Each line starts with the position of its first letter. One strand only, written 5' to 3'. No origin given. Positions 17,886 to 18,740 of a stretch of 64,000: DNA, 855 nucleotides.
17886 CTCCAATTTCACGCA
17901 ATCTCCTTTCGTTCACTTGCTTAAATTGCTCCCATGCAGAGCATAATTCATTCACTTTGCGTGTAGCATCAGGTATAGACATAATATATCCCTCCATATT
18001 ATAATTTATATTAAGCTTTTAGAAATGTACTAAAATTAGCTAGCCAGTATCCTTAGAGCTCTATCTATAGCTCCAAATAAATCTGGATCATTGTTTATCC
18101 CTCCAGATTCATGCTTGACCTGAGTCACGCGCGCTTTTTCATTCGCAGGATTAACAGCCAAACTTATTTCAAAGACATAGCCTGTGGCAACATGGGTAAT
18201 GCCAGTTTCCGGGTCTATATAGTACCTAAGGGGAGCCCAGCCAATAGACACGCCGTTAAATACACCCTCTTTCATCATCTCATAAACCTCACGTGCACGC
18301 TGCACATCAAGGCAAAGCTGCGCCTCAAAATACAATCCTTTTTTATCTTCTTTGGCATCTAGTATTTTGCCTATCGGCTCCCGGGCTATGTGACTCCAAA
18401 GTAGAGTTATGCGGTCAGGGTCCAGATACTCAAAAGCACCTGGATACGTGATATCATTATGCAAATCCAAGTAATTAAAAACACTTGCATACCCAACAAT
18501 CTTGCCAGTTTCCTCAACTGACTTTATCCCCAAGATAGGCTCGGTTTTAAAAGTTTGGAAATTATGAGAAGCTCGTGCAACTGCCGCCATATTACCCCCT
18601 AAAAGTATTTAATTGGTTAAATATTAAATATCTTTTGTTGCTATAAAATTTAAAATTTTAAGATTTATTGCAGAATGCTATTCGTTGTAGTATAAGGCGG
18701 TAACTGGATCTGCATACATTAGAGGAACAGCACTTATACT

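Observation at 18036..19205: Tandem prohead-protease paralogs, one missing the catalytic histidine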

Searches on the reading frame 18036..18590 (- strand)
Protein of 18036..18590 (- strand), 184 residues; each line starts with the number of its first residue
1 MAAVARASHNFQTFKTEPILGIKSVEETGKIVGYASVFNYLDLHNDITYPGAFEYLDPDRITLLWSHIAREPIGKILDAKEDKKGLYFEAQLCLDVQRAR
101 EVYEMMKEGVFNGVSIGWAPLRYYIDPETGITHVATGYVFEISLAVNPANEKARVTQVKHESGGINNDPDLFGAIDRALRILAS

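Call 4: search_protein_families(library=pfam, proteins=[window:18036-18590:-], max_evalue=1)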
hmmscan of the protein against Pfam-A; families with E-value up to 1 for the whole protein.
window:18036-18590:- (184 aa): 1 family
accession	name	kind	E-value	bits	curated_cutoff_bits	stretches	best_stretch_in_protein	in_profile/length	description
PF04586.22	Peptidase_S78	-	9.7e-25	88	21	1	23-159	6-156/165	Caudovirus prohead serine protease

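Call 9: find_homologous_proteins(query=window:18036-18590:-, max_evalue=0.001)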
Query window:18036-18590:- (184 aa): 6 proteins with E <= 0.001 among 62 candidates.
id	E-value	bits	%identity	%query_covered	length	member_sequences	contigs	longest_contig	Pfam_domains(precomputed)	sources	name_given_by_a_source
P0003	1.0e-118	411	100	100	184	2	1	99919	PF04586.23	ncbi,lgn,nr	ncbi:primosomal replication protein N [Rickettsiales bacterium]|nr:primosomal replication protein N 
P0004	3.2e-77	276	68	100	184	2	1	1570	PF04586.23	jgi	jgi:HK97 family phage prohead protease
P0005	2.0e-18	85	41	73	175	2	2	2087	PF04586.23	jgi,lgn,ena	-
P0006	2.1e-16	78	35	85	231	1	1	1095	PF04586.23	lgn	-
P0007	1.8e-15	75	35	76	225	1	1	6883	PF04586.23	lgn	-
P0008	1.0e-14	73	36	78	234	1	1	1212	PF04586.23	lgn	-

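Call 15: find_homologous_proteins(query=A2, max_evalue=0.00001)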
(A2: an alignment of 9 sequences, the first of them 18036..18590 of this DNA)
Query A2 (9 sequences) (184 aa, profile of the alignment): 2519 proteins with E <= 0.00001 among 6134 candidates; the best 120 are listed.
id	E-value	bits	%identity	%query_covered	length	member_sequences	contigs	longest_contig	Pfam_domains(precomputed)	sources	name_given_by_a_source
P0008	1.2e-73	265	36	78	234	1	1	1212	PF04586.23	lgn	-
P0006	1.6e-72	261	35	85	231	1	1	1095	PF04586.23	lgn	-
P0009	7.0e-67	243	41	73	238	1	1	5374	PF04586.23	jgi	-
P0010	8.2e-66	239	38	77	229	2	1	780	PF04586.23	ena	-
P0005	3.5e-65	237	41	73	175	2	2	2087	PF04586.23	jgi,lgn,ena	-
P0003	4.2e-64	234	100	100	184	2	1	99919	PF04586.23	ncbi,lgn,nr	ncbi:primosomal replication protein N [Rickettsiales bacterium]|nr:primosomal replication protein N 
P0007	1.9e-63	231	35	76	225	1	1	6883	PF04586.23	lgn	-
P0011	3.1e-62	227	37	71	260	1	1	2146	PF04586.23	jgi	jgi:uncharacterized protein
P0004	4.7e-62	227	68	100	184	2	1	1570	PF04586.23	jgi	jgi:HK97 family phage prohead protease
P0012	1.3e-61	225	36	74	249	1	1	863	PF04586.23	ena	-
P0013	1.9e-61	225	37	85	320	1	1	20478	PF04586.23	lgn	-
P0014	2.3e-61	225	38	73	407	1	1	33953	PF04586.23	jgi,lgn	-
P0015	3.5e-61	224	38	86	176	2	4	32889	PF04586.23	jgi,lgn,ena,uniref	uniref:Putative prohead protease n=1 Tax=viral metagenome TaxID=1070528 RepID=A0A6M3KXC0_9ZZZZ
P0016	4.5e-61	224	41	73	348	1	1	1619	PF04586.23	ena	-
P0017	9.5e-61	223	38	84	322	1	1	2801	PF04586.23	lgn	-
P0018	1.6e-60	222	39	73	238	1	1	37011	PF04586.23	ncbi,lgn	-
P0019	1.9e-60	222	41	73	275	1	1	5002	PF04586.23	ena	-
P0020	3.3e-60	221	39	73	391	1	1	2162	PF04586.23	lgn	-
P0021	5.1e-60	220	38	86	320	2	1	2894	PF04586.23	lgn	-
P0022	5.2e-60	220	41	73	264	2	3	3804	PF04586.23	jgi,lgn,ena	-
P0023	5.5e-60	220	41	73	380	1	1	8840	PF04586.23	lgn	-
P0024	6.5e-60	220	41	75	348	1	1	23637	PF04586.23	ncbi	-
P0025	6.6e-60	220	37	84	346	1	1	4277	PF04586.23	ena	-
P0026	9.8e-60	219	44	73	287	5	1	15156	PF04586.23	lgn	-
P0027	1.3e-59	219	36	84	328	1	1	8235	PF04586.23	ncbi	-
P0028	3.8e-59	217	43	76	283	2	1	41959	PF04586.23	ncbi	ncbi:MAG: HK97 family phage prohead protease [Dehalococcoides mccartyi]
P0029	4.3e-59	217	40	73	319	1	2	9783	PF04586.23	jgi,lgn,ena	-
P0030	5.4e-59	217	41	80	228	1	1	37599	PF04586.23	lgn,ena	-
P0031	6.9e-59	217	38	80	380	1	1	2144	PF04586.23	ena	-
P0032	7.1e-59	217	39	74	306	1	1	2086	PF04586.23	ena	-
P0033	9.5e-59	216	44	73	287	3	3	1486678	PF04586.23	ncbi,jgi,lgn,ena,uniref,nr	ncbi:HK97 family phage prohead protease [Dehalococcoides mccartyi]|jgi:hypothetical protein|uniref:H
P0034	1.0e-58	216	38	83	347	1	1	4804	PF04586.23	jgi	-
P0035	1.1e-58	216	38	76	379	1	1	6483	PF04586.23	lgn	-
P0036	1.2e-58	216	36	73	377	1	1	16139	PF04586.23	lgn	-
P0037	1.4e-58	216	37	73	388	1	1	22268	PF04586.23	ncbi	-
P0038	1.5e-58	216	38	73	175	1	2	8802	PF04586.23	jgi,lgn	jgi:HK97 family phage prohead protease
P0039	1.7e-58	215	39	78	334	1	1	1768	PF04586.23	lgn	-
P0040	1.7e-58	215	41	82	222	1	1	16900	PF04586.23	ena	-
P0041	1.8e-58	215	40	83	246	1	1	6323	PF04586.23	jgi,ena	-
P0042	2.0e-58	215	41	74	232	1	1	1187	PF04586.23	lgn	-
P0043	2.6e-58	215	41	73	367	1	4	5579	PF04586.23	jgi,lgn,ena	jgi:hypothetical protein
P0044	2.9e-58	215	43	76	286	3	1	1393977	PF04586.23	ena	-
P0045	3.8e-58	214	40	85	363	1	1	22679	PF04586.23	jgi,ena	-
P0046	8.0e-58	213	37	86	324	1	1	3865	PF04586.23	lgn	-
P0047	8.1e-58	213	40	74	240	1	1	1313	PF04586.23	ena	-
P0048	8.7e-58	213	37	85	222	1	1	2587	PF04586.23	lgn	-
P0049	1.0e-57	213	40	74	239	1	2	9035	PF04586.23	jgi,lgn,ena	-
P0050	1.3e-57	212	40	78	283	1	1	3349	PF04586.23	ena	-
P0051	1.7e-57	212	36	84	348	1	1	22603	PF04586.23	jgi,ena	-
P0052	2.0e-57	212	37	81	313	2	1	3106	PF04586.23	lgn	-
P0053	2.4e-57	212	39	74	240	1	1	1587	PF04586.23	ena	-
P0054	2.8e-57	211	36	85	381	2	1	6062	PF04586.23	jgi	-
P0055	3.5e-57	211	42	73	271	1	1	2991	PF04586.23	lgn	-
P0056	7.4e-57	210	41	75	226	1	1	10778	PF04586.23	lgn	-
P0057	1.1e-56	209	38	83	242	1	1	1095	PF04586.23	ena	-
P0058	1.3e-56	209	40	73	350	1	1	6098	PF04586.23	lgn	-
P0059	1.6e-56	209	35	94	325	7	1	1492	PF04586.23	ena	-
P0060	2.2e-56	208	37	85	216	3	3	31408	PF04586.23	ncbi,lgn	-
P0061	2.4e-56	208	39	73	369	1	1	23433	PF04586.23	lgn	-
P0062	2.4e-56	208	37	76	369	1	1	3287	PF04586.23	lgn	-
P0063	2.8e-56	208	34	85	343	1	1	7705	PF04586.23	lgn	-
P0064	3.1e-56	208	37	77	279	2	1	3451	PF04586.23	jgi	-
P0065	3.5e-56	208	43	74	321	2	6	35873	PF04586.23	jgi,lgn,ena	-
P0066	5.6e-56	207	44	73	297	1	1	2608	PF04586.23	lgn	-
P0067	7.4e-56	207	38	73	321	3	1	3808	PF04586.23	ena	-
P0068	9.8e-56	206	36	73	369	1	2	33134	PF04586.23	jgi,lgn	-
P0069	1.3e-55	206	38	73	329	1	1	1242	PF04586.23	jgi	jgi:HK97 family phage prohead protease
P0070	1.6e-55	206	35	71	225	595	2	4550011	PF04586.23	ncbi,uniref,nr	ncbi:HK97 family phage prohead protease [Enterobacter asburiae]|uniref:HK97 family phage prohead pro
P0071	2.5e-54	202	35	86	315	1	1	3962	PF04586.23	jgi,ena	-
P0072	4.3e-54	201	38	92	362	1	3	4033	PF04586.23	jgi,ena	-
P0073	5.3e-54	201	38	76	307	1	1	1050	PF04586.23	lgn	-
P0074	1.8e-53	199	35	71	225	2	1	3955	PF04586.23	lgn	-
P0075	1.9e-53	199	34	71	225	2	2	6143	PF04586.23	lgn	-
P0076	1.9e-53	199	34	73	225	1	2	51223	PF04586.23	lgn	-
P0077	3.5e-53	198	40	82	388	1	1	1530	PF04586.23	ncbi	-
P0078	3.8e-53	198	40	74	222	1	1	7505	PF04586.23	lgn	-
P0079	7.8e-53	197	35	71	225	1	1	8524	PF04586.23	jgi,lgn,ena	-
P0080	8.6e-53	197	35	71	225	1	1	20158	PF04586.23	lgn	-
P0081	1.8e-52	196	33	74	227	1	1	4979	PF04586.23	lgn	-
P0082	2.7e-52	195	33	71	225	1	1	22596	PF04586.23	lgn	-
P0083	5.9e-52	194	33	71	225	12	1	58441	PF04586.23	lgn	-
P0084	6.8e-52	194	33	71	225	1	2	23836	PF04586.23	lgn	-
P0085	7.2e-52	194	33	71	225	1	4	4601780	PF04586.23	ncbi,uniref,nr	ncbi:HK97 family phage prohead protease [Pantoea stewartii]|uniref:Prohead protease n=1 Tax=Pantoea 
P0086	7.9e-52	194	33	71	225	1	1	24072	PF04586.23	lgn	-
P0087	8.7e-52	193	33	71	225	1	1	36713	PF04586.23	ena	-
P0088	1.0e-51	193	34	71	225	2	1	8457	PF04586.23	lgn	-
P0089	1.0e-51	193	34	74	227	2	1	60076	PF04586.23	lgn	-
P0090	1.1e-51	193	33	71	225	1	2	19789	PF04586.23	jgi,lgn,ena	-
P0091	1.1e-51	193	33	71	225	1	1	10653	PF04586.23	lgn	-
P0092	1.3e-51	193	33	71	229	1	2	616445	PF04586.23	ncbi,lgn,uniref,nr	ncbi:head maturation protease [Pantoea stewartii subsp. stewartii DC283]|uniref:Head maturation prot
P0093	1.3e-51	193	33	71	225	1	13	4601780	PF04586.23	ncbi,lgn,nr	ncbi:HK97 family phage prohead protease [Pantoea stewartii]|nr:HK97 family phage prohead protease [P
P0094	1.3e-51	193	34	73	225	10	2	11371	PF04586.23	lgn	-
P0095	1.3e-51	193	33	74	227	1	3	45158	PF04586.23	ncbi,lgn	ncbi:TPA: HK97 family phage prohead protease [Enterobacter hormaechei]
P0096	1.4e-51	193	33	71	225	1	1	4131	PF04586.23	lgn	-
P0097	1.7e-51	192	33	71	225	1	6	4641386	PF04586.23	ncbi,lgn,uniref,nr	ncbi:HK97 family phage prohead protease [Pantoea allii]|uniref:HK97 family phage prohead protease n=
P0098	1.8e-51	192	43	76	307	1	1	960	PF04586.23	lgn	-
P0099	2.5e-51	192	33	73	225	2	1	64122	PF04586.23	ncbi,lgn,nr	ncbi:HK97 family phage prohead protease [Cronobacter dublinensis]|nr:HK97 family phage prohead prote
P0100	2.5e-51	192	34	71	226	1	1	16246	PF04586.23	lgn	-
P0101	2.5e-51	192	34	71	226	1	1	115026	PF04586.23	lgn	-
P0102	2.5e-51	192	33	71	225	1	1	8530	PF04586.23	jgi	jgi:HK97 family phage prohead protease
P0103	2.5e-51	192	34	71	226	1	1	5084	PF04586.23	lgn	-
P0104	2.9e-51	192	42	73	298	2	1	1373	PF04586.23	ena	-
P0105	3.0e-51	192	33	71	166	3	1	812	PF04586.23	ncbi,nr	ncbi:HK97 family phage prohead protease, partial [Citrobacter freundii]|nr:HK97 family phage prohead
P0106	3.9e-51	191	33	71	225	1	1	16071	PF04586.23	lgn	-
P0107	4.6e-51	191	33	71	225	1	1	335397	PF04586.23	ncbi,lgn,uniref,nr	ncbi:MAG: HK97 family phage prohead protease [Pantoea sp.]|uniref:HK97 family phage prohead protease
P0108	6.1e-51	191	32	71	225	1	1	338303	PF04586.23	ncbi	ncbi:MAG: HK97 family phage prohead protease [Ewingella sp.]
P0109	7.0e-51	190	33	69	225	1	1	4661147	PF04586.23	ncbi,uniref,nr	ncbi:HK97 family phage prohead protease [Pantoea sp. JZ2]|uniref:HK97 family phage prohead protease 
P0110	7.4e-51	190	33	71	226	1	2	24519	PF04586.23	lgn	-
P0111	9.0e-51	190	31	71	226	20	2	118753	PF04586.23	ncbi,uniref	ncbi:HK97 family phage prohead protease [Serratia sp. NPDC078593]|uniref:HK97 family phage prohead p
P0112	9.4e-51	190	31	71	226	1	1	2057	PF04586.23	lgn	-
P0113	9.6e-51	190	31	71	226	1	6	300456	PF04586.23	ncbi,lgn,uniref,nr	ncbi:HK97 family phage prohead protease [Serratia marcescens]|uniref:HK97 family phage prohead prote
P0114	1.0e-50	190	31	71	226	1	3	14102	PF04586.23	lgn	-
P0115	1.0e-50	190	31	71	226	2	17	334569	PF04586.23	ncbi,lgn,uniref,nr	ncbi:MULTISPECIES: HK97 family phage prohead protease [Serratia]|uniref:HK97 family phage prohead pr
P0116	1.0e-50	190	31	71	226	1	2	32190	PF04586.23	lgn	-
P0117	1.0e-50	190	34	71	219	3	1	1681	PF04586.23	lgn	-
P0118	1.1e-50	190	31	71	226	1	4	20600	PF04586.23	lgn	-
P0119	1.3e-50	190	39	73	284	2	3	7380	PF04586.23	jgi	jgi:HK97 family phage prohead protease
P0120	1.6e-50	189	40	73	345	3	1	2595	PF04586.23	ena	-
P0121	1.7e-50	189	33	73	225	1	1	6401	PF04586.23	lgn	-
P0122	1.8e-50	189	32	71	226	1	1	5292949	PF04586.23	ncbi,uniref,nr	ncbi:HK97 family phage prohead protease [Serratia quinivorans]|uniref:HK97 family phage prohead prot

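Call 32: predict_structure(alignment_id=A4)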
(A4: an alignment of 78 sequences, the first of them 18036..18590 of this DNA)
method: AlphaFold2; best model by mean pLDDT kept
length: 184 residues; sequences in the alignment: 78
mean_pLDDT: 82.3   pTM: 0.70
mean pLDDT of the five models: 82.3, 79.3, 78.2, 78.2, 75.4
residues with pLDDT >= 90: 111; 70-90: 22; 50-70: 32; < 50: 19
segments of 3 or more residues with pLDDT < 50: 1-16
pLDDT, mean of each block of 10 residues (from residue 1): 43 49 93 94 90 96 96 97 96 98 92 91 95 96 80 52 59 68 65
secondary structure, 60 per line:
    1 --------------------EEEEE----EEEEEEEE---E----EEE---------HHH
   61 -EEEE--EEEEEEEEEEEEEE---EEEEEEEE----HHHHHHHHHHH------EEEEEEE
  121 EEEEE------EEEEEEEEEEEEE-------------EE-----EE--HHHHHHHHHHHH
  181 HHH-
elements in order: E21-25 E30-37 E46-48 E62-65 E68-81 E85-92 H97-107 E114-125 E132-144 H169-183

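Call 35: search_solved_structures(query=A4, max_evalue=0.01, show_alignments=2)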
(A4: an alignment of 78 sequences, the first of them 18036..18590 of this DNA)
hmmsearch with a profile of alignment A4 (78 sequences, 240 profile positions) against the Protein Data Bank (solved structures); distinct sequences matched with E-value up to 0.01: 0.

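Call 41: search_protein_families(library=ncbifam, proteins=[window:18036-18590:-], max_evalue=0.1)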
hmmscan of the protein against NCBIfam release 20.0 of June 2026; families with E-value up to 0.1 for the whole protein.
window:18036-18590:- (184 aa): 2 families
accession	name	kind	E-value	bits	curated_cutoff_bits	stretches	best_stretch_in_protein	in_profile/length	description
TIGR01543.1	proheadase_HK97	equivalog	2e-25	89.6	59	1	29-161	1-141/142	HK97 family phage prohead protease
NF045541.1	scaf_prot_MCP2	exception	2.4e-06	26.4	525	1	56-158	46-156/634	prohead protease/major capsid protein fusion protein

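Call 47: search_solved_structures(query=window:18036-18590:-, max_evalue=10)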
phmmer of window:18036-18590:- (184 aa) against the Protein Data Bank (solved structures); distinct sequences matched with E-value up to 10: 1.
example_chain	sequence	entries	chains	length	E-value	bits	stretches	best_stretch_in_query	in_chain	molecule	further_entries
4mca_A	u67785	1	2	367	0.52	13.1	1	57-98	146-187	Glycerol dehydrogenase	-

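Call 54: search_dna_similar(query=window:18036-18590:-, collection=phages, mode=protein, max_evalue=0.001, max_rows=40)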
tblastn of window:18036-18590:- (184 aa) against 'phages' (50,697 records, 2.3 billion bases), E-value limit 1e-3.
Records with a match: 871; places in all: 873; records where one place covers at least 80% of the query: 58.
Best place of each record, by identity: <60% 871.
By first word of the organism name: Vibrio 310; Arthrobacter 142; Mycobacterium 78; Gordonia 49; Escherichia 36; Moraxella 31; Microbacterium 31; Pseudomonas 27; Streptococcus 21; Salmonella 19; and 40 more.
By host as written in the record: - 304; Arthrobacter sp. ATCC 21022 100; Mycobacterium smegmatis mc2 155 66; Gordonia terrae 3612 40; Moraxella catarrhalis 31; Escherichia coli 29; Microbacterium foliorum NRRL B-24224 21; Pseudomonas aeruginosa 16; and 155 more.
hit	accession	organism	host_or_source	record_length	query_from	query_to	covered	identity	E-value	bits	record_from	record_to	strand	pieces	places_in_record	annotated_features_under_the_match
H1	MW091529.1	Bacteriophage sp. 103231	sewage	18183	5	159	84%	37.7%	8e-24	102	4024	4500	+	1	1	prohead protease | hypothetical protein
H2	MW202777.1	Caudoviricetes sp.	Manatee Spring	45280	4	159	85%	36.8%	5e-20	92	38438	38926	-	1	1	phage prohead protease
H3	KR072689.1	Paracoccus phage Shpa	Paracoccus sp. HS3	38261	20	177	86%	36.0%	4e-20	92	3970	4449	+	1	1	putative prohead protease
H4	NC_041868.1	Paracoccus phage Shpa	Paracoccus sp. HS3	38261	20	177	86%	36.0%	4e-20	92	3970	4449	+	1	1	head maturation protease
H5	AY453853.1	Burkholderia phage phi1026b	Burkholderia pseudomallei 1026b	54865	20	171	83%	37.3%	8e-20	91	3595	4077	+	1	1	gp4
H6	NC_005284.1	Burkholderia phage phi1026b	Burkholderia pseudomallei 1026b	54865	20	171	83%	37.3%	8e-20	91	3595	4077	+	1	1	head maturation protease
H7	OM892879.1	Burkholderia phage PhiBP82.1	Burkholderia pseudomallei BP82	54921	20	171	83%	37.3%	8e-20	91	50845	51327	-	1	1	prohead protease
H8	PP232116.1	Mesorhizobium phage vB_MseS-P1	Mesorhizobium sediminum CBW1107-2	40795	13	161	81%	37.8%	8e-22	97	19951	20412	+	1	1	prohead protease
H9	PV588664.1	Paraburkholderia phage IPK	Paraburkholderia caledonica Bk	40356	14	178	90%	33.7%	4e-15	78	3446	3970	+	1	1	record has no annotation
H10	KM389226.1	Pseudomonas phage F_MX1987sp/MX560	-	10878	20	180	88%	34.5%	3e-20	92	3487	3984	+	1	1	record has no annotation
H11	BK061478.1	Pseudomonas phage vB_PaeS-D14E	Pseudomonas aeruginosa strain 3-38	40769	20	180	88%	34.5%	3e-20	92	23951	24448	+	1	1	Phage head maturation protease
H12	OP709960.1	Pseudomonas phage zjk6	Pseudomonas aeruginosa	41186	20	180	88%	34.5%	3e-20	92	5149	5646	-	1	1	hypothetical protein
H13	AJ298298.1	Enterobacteria phage phiP27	E. coli ONT:H- strain 2771/97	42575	1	160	87%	34.5%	8e-20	91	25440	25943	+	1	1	putative prohead protease | putative portal protein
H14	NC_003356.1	Enterobacteria phage phiP27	Escherichia coli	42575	1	160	87%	34.5%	8e-20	91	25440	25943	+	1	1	major head protein | portal protein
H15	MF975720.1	Pseudomonas phage VW-6S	Pseudomonas sivasensis W-6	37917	20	180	88%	34.1%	2e-13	73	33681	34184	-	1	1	prohead protease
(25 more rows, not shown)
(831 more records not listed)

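Call 70: search_protein_families(library=phrogs, proteins=[window:18036-18590:-], max_evalue=0.01)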
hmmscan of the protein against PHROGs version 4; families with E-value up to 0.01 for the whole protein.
window:18036-18590:- (184 aa): 10 families
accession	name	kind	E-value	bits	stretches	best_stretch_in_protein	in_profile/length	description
phrog_80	-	head and packaging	3.5e-36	126.6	1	23-161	227-381/607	head maturation protease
phrog_617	-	head and packaging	3e-17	63.7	1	18-162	14-164/626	major head protein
phrog_3244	-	head and packaging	8.9e-17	62.8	1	9-162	11-184/326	head maturation protease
phrog_2263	-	head and packaging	6.5e-16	59.3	1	26-159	36-177/551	major head protein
phrog_3270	-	head and packaging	2.1e-11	44.2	1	30-164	6-135/603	head maturation protease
phrog_9644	-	head and packaging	4.2e-07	30.6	1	22-119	156-260/341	head maturation protease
phrog_36211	-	head and packaging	0.00016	21.8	1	76-121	80-124/378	head maturation protease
phrog_7015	-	head and packaging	0.0002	22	1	61-160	47-141/240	head maturation protease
phrog_13042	-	head and packaging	0.00032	20.9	1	78-126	88-135/386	major head protein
phrog_11321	-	unknown function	0.0015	19.1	1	63-154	35-135/327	-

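Call 79: fold_search(model_id=the predicted structure, library=pdb)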
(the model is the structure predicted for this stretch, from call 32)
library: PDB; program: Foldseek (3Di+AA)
matches with E <= 10: 520; with E <= 0.001: 1
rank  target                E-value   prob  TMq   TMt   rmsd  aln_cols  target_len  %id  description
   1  1o6e_A                9.4e-04  1.00  0.36  0.30  15.5       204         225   10  Epstein-Barr virus protease (released 2002-11-14)
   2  5jbl_C                1.1e-03  1.00  0.48  0.52   7.1       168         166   11  Structure of the bacteriophage T4 capsid assembly protease, gp21. (released 2016-12-07)
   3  1nkk_D                1.4e-03  1.00  0.36  0.30  15.4       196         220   12  COMPLEX STRUCTURE OF HCMV PROTEASE AND A PEPTIDOMIMETIC INHIBITOR (released 2003-02-11)
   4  1nkk_A                1.6e-03  0.99  0.35  0.29  14.4       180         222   12  COMPLEX STRUCTURE OF HCMV PROTEASE AND A PEPTIDOMIMETIC INHIBITOR (released 2003-02-11)
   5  4v0t_A                1.7e-03  1.00  0.42  0.36  12.3       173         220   12  Monomeric pseudorabies virus protease pUL26N at 2.1 A resolution (released 2015-07-15)
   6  5jbl_B                2.1e-03  1.00  0.50  0.55   3.2       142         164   10  Structure of the bacteriophage T4 capsid assembly protease, gp21. (released 2016-12-07)
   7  8bq1                  2.2e-03  0.99  0.35  0.34  15.0       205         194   13  Herpes simplex virus type 1 protease (released 2023-11-29)
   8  2pbk_A                2.4e-03  1.00  0.38  0.31   6.3       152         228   12  Crystal structure of KSHV protease in complex with hexapeptide phosphonate inhibitor (released 2007-12-25)
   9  4cx8_B                2.4e-03  0.99  0.37  0.34  13.9       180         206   14  Monomeric pseudorabies virus protease pUL26N at 2.5 A resolution (released 2015-05-20)
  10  2wpo_A                2.4e-03  0.99  0.36  0.30  14.5       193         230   14  HCMV protease inhibitor complex (released 1999-08-04)
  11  5jbl_A                2.5e-03  1.00  0.50  0.55   6.0       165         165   10  Structure of the bacteriophage T4 capsid assembly protease, gp21. (released 2016-12-07)
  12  1at3_A                2.5e-03  1.00  0.38  0.32  15.5       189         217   17  HERPES SIMPLEX VIRUS TYPE II PROTEASE (released 1998-10-14)
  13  1o6e_B                2.8e-03  1.00  0.33  0.27   6.4       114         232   11  Epstein-Barr virus protease (released 2002-11-14)
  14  4v07_A                2.8e-03  1.00  0.32  0.28   8.1       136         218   14  Dimeric pseudorabies virus protease pUL26N at 2.1 A resolution (released 2015-07-15)
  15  4v07_B                3.0e-03  0.98  0.34  0.29  13.9       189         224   13  Dimeric pseudorabies virus protease pUL26N at 2.1 A resolution (released 2015-07-15)
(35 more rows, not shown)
